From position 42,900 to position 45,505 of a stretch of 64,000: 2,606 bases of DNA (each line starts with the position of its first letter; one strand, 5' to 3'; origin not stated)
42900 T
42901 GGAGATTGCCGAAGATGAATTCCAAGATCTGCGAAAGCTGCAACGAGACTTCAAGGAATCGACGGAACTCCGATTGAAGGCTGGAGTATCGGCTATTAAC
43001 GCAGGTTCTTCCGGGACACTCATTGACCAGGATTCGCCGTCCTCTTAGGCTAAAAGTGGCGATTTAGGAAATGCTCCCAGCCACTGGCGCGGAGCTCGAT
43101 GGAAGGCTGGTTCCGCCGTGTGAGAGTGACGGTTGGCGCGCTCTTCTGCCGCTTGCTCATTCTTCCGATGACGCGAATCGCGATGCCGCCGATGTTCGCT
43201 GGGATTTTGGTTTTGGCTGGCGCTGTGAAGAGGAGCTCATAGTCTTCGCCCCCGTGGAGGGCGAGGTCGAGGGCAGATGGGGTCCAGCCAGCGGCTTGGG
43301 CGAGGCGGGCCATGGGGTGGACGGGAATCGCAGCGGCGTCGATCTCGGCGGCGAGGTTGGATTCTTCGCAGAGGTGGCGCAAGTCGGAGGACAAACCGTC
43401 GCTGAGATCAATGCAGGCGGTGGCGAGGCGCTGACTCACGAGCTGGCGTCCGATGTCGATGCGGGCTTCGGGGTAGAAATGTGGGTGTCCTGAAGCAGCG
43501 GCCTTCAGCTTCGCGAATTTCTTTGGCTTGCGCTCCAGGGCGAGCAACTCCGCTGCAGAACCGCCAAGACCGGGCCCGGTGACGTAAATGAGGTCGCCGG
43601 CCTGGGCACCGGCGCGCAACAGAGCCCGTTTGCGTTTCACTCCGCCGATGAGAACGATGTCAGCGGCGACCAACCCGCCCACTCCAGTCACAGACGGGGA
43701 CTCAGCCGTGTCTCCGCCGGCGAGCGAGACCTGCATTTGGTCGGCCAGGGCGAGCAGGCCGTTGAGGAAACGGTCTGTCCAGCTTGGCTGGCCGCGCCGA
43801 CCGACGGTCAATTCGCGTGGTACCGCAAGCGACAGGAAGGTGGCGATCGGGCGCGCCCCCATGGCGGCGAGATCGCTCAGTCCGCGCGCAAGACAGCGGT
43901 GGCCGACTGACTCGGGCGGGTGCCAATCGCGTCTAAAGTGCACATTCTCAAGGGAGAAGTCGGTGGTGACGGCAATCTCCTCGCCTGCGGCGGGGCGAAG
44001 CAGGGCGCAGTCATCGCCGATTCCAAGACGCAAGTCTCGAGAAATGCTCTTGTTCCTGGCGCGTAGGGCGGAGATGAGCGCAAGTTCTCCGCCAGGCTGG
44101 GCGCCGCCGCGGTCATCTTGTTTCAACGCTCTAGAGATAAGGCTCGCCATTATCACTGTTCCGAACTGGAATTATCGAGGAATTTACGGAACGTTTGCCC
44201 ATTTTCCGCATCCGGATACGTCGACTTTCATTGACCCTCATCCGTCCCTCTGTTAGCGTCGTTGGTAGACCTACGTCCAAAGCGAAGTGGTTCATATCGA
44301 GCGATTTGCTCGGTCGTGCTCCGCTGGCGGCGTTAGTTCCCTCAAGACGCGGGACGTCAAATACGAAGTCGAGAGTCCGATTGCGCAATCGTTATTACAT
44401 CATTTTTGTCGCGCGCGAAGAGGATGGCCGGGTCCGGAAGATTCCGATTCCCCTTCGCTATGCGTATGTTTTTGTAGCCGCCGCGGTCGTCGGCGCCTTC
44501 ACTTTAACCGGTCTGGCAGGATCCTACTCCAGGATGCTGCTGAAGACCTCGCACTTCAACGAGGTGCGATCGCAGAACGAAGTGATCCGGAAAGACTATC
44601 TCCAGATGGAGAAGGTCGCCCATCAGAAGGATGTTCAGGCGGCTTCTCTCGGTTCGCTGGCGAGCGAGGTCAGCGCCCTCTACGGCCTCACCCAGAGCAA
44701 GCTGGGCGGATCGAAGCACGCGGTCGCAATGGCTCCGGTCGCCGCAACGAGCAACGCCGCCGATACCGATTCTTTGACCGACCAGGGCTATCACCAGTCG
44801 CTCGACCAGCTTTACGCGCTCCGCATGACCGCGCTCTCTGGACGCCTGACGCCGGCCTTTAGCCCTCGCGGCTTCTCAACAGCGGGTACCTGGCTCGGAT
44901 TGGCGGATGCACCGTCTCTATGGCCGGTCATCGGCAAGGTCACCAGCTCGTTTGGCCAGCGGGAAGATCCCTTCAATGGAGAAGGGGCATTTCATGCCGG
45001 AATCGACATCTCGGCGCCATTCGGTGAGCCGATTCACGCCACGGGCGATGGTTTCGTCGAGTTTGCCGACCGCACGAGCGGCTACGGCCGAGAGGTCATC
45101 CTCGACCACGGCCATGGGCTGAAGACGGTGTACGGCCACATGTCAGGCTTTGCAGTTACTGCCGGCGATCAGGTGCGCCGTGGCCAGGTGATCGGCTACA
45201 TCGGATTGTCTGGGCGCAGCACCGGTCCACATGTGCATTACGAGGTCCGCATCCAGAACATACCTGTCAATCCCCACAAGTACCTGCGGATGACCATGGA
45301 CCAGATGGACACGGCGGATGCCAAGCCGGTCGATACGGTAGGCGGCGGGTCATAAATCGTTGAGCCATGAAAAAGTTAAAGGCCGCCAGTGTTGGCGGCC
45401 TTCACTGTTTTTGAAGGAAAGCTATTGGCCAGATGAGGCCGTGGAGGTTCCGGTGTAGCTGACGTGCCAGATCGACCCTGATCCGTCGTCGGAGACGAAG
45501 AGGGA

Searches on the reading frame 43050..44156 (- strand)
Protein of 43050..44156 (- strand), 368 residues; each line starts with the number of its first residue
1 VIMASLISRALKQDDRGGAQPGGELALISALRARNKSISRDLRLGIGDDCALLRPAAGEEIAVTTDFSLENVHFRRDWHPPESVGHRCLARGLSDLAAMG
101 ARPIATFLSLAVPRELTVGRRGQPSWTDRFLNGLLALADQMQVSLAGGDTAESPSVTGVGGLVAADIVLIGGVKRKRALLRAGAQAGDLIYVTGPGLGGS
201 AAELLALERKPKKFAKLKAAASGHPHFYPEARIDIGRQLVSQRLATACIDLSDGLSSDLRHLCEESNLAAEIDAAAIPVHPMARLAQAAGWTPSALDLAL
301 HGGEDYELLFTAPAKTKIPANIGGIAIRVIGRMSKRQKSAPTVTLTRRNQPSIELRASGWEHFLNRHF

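Call 92: search_protein_families(library=pfam, proteins=[window:43050-44156:-], max_evalue=0.001)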
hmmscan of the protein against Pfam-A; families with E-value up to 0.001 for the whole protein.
window:43050-44156:- (368 aa): 2 families
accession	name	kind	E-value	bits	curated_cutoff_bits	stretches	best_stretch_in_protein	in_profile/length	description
PF00586.29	AIRS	-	9.7e-24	84.4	24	1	47-157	1-107/112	AIR synthase related protein, N-terminal domain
PF02769.27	AIRS_C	-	1.2e-07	32.5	23.1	1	185-339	1-151/156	AIR synthase related protein, C-terminal domain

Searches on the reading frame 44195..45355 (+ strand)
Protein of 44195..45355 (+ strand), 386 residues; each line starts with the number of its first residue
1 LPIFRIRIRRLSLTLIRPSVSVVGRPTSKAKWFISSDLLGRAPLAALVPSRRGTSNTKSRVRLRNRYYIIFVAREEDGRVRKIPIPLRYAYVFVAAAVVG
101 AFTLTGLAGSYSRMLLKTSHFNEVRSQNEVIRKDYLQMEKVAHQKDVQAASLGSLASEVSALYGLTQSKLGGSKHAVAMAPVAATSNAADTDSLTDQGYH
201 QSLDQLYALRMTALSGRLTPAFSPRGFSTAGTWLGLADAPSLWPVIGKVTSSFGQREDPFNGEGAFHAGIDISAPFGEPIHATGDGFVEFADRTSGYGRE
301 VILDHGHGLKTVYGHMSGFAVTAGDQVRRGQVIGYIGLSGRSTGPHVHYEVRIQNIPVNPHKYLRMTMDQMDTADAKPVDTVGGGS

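Call 92: search_protein_families(library=pfam, proteins=[window:44195-45355:+], max_evalue=0.001)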
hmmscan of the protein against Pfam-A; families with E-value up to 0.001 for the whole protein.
window:44195-45355:+ (386 aa): 1 family
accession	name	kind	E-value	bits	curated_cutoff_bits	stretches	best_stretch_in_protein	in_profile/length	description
PF01551.29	Peptidase_M23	-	1.4e-32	112.1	28.7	1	266-360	2-96/96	Peptidase family M23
